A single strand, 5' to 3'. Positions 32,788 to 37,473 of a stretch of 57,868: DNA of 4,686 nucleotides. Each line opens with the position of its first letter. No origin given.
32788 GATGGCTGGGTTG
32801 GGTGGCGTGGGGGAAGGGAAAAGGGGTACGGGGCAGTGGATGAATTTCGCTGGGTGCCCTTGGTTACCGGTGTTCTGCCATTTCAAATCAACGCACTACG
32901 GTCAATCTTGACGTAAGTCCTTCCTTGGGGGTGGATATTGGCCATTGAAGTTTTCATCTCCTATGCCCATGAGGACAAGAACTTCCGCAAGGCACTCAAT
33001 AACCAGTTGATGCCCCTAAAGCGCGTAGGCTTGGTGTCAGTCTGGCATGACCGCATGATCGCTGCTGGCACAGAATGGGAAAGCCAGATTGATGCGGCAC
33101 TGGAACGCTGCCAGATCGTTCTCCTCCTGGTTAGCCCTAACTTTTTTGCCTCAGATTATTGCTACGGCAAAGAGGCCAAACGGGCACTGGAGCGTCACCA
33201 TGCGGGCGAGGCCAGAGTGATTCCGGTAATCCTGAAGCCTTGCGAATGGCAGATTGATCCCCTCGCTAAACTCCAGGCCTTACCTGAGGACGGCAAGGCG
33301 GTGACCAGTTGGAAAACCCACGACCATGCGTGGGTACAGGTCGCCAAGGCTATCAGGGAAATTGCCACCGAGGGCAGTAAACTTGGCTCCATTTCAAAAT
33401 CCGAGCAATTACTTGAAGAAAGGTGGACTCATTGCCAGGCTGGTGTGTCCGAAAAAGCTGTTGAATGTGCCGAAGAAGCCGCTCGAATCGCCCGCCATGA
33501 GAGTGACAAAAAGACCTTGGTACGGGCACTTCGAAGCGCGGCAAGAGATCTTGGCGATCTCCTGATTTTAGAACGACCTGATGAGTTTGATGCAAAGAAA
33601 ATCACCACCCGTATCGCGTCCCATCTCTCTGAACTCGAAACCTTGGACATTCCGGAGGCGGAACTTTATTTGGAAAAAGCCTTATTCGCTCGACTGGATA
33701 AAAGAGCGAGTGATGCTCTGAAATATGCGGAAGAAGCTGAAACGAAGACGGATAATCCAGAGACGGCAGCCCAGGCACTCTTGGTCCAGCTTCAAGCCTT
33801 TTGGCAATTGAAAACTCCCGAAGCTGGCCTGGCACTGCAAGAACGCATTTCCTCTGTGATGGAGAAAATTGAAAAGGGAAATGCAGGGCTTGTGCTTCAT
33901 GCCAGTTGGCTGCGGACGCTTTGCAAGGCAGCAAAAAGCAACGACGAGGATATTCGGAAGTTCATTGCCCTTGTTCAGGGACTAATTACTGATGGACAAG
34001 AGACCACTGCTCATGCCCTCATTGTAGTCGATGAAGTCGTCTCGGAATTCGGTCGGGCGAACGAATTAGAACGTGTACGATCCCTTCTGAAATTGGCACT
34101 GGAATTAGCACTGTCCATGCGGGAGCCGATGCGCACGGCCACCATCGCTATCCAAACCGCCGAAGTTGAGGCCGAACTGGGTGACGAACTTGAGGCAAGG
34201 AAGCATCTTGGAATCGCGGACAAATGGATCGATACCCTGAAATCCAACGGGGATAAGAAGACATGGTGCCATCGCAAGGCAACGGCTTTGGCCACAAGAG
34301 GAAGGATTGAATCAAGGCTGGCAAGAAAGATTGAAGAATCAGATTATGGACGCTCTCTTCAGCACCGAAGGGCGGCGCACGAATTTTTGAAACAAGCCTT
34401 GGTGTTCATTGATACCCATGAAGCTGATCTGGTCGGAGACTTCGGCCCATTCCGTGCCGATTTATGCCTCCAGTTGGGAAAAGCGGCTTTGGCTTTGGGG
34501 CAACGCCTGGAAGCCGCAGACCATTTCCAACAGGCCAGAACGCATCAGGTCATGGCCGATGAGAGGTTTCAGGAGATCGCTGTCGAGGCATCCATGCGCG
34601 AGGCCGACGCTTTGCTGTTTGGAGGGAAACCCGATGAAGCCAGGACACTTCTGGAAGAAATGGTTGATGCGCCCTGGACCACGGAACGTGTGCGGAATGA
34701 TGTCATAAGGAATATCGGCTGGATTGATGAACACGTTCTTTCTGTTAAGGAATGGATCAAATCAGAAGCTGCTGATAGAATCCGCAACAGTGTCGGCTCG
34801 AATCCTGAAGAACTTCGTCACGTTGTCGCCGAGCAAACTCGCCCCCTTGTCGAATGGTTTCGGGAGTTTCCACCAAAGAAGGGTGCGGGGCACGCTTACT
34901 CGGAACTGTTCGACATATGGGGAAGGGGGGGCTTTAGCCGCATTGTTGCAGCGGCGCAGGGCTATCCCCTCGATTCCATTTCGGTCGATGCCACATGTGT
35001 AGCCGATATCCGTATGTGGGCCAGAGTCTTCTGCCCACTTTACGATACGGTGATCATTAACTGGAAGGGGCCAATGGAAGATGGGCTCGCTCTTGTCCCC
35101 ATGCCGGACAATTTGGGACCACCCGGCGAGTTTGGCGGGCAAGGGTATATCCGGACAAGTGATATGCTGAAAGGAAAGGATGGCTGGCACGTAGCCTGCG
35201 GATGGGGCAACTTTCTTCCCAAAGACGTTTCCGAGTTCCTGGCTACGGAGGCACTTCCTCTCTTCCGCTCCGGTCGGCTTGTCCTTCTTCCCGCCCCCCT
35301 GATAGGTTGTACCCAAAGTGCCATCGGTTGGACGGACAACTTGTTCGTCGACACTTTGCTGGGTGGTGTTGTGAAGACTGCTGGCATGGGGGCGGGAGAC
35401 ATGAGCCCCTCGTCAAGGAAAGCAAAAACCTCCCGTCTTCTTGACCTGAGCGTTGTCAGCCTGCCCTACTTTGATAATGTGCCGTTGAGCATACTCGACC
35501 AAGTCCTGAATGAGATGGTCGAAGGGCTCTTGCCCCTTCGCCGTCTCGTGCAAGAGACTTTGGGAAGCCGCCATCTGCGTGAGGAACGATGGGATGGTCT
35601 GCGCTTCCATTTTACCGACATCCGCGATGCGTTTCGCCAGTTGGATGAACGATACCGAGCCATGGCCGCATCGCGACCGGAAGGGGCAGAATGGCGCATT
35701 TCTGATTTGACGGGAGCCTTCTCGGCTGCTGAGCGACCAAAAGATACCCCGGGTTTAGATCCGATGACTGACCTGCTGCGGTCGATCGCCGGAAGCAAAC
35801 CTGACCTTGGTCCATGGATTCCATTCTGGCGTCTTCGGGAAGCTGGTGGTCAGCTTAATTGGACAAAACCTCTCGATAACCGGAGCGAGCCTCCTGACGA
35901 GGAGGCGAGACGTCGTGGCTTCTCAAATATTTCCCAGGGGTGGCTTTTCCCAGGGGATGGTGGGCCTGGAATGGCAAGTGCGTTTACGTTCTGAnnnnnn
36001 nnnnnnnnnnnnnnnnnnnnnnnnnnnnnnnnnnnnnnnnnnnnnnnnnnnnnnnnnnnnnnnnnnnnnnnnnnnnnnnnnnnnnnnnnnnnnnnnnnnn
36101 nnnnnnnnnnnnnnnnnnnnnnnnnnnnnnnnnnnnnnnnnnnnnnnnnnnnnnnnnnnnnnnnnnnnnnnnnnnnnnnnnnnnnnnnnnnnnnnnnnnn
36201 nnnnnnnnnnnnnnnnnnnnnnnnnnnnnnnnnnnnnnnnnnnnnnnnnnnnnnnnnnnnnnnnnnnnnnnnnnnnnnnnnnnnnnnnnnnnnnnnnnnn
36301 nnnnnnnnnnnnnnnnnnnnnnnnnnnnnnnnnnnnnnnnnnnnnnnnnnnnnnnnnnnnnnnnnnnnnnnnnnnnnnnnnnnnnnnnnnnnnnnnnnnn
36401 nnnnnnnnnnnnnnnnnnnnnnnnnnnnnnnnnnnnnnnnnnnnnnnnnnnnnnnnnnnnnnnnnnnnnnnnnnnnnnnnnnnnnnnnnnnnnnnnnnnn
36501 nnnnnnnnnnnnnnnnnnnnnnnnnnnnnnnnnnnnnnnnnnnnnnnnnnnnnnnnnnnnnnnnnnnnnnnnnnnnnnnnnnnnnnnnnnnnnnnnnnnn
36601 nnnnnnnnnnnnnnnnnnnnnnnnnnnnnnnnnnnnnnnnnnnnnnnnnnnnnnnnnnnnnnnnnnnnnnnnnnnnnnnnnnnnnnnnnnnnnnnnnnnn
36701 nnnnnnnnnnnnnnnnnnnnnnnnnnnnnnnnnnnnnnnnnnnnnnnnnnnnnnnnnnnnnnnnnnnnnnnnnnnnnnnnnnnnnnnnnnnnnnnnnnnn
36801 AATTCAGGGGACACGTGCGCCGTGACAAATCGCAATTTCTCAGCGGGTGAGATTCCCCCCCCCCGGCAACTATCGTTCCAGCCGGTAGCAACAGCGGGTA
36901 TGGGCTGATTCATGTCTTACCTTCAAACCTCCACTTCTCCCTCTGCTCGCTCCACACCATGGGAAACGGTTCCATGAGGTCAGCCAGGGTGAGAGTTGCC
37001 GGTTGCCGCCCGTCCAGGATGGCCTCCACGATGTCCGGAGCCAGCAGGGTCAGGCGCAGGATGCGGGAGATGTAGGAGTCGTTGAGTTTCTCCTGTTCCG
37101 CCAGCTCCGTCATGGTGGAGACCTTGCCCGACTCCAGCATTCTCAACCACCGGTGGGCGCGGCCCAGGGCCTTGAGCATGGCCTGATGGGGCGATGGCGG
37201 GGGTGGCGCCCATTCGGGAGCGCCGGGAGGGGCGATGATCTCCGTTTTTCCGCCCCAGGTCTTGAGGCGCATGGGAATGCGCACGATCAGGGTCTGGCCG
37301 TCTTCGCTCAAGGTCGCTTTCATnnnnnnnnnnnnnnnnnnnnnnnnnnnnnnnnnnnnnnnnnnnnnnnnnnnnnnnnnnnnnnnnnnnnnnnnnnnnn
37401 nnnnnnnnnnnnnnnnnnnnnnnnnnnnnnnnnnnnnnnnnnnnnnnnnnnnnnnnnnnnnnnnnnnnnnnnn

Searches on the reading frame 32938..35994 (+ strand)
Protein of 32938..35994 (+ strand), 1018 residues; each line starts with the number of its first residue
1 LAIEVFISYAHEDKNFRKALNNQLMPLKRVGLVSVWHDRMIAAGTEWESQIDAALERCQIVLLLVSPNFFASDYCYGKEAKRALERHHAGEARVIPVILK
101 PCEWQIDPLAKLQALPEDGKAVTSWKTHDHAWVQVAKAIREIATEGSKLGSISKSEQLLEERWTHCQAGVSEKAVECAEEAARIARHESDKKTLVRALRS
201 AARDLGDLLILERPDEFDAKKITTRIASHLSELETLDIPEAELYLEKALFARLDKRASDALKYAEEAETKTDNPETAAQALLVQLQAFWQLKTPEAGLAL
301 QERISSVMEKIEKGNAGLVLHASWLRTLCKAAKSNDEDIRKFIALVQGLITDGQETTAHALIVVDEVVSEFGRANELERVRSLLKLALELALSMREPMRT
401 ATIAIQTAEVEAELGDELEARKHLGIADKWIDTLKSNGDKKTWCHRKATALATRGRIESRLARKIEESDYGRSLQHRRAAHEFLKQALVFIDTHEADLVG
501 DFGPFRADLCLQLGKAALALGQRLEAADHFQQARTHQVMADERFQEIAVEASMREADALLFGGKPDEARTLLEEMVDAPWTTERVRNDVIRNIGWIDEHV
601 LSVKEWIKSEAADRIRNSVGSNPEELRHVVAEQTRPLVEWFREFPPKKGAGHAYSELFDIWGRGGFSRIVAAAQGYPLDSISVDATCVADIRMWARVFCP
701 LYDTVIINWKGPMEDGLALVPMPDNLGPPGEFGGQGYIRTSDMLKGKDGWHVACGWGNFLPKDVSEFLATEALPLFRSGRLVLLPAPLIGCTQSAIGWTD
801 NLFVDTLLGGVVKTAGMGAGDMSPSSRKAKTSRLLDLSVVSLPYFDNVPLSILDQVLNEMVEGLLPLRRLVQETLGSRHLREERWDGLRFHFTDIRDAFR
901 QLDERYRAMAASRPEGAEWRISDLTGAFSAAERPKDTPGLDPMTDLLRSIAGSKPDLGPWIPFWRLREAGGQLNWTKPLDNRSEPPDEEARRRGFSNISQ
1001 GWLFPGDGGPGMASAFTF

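Call 22: search_protein_families(library=pfam, proteins=[window:32938-35994:+], max_evalue=0.01)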
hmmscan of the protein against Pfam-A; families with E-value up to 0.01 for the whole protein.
window:32938-35994:+ (1018 aa): 3 families
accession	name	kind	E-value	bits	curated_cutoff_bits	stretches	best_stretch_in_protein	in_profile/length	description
PF13676.11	TIR_2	-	3.8e-20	73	28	1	5-114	1-105/122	TIR domain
PF01582.25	TIR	-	1.2e-07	32.1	21.3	1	6-146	5-159/179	TIR domain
PF13432.12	TPR_16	-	0.002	19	32.7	1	511-578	1-60/65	Tetratricopeptide repeat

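Call 82: search_protein_families(library=ncbifam, proteins=[window:32938-35994:+], max_evalue=0.01)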
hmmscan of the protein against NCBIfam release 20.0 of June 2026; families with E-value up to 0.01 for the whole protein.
window:32938-35994:+ (1018 aa): 2 families
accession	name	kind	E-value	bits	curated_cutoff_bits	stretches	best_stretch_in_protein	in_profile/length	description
NF040588.1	FxsC_Nterm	equivalog_domain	1.1e-08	35.3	130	1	20-120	31-139/182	TIR-like protein FxsC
NF042941.1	Retron_TIR_antiphage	equivalog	2.8e-05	23.1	600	1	3-107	340-441/464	TIR domain-containing anti-phage reverse transcriptase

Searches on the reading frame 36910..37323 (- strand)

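Call 3: search_protein_families(library=pfam, proteins=[window:36910-37323:-], max_evalue=0.1)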
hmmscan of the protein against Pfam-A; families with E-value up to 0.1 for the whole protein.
window:36910-37323:- (137 aa): 1 family
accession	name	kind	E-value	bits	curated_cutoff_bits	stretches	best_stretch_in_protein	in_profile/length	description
PF18090.7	SoPB_HTH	-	0.0079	16.7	27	1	52-102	3-52/75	Centromere-binding protein HTH domain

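Call 82: search_protein_families(library=ncbifam, proteins=[window:36910-37323:-], max_evalue=0.01)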
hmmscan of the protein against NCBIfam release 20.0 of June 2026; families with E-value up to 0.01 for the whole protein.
window:36910-37323:- (137 aa): 2 families
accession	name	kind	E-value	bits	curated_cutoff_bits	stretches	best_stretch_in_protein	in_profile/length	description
TIGR00180.1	parB_part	domain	0.0019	18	58.45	1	50-118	103-170/186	ParB/RepB/Spo0J family partition protein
NF045644.1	TransRegBhcR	equivalog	0.0037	16.6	350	1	44-100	16-71/267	HTH-type transcriptional regulator BhcR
